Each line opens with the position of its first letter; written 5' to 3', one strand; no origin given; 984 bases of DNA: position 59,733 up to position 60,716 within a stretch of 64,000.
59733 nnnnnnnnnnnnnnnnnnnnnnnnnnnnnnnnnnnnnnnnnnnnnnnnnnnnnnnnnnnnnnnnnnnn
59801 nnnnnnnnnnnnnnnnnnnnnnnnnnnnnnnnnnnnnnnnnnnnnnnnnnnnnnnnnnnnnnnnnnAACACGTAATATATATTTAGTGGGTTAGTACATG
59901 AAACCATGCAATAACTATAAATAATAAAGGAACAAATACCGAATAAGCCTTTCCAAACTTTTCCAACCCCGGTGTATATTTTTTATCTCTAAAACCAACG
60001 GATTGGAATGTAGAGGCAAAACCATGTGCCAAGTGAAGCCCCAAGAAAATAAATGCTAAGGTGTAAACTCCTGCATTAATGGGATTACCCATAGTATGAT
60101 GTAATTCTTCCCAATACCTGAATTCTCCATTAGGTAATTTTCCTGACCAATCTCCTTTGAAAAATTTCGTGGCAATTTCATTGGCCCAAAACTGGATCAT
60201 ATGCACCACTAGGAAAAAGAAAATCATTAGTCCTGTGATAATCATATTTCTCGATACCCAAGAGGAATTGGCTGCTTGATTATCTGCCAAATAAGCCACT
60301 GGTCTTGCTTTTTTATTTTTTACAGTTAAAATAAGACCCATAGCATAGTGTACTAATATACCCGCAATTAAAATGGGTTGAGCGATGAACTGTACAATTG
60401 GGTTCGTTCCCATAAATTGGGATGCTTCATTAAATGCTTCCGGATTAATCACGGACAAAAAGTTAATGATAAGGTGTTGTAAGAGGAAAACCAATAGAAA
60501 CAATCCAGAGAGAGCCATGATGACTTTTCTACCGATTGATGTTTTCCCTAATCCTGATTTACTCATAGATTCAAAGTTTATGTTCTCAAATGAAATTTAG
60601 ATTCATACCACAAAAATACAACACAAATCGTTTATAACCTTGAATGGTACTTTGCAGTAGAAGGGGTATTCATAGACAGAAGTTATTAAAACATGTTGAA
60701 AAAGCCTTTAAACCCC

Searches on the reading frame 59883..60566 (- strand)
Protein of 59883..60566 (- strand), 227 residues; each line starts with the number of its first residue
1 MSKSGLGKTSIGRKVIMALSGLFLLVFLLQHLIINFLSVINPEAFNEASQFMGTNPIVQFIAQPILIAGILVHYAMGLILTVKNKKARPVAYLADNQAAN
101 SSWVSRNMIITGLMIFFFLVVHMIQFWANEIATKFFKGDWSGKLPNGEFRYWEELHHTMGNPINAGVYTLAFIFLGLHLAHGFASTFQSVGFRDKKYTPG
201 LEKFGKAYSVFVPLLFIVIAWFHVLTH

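Call 5: search_protein_families(library=pfam, proteins=[window:59883-60566:-], max_evalue=0.01)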
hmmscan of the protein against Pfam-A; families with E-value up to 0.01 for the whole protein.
window:59883-60566:- (227 aa): 2 families
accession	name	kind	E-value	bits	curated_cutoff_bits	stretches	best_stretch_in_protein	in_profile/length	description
PF01127.27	Sdh_cyt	-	1.4e-05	25.6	25.8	1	16-78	25-88/122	Succinate dehydrogenase/Fumarate reductase transmembrane subunit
PF02076.21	STE3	-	0.0015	18.3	29.2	1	57-134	151-229/292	Pheromone A receptor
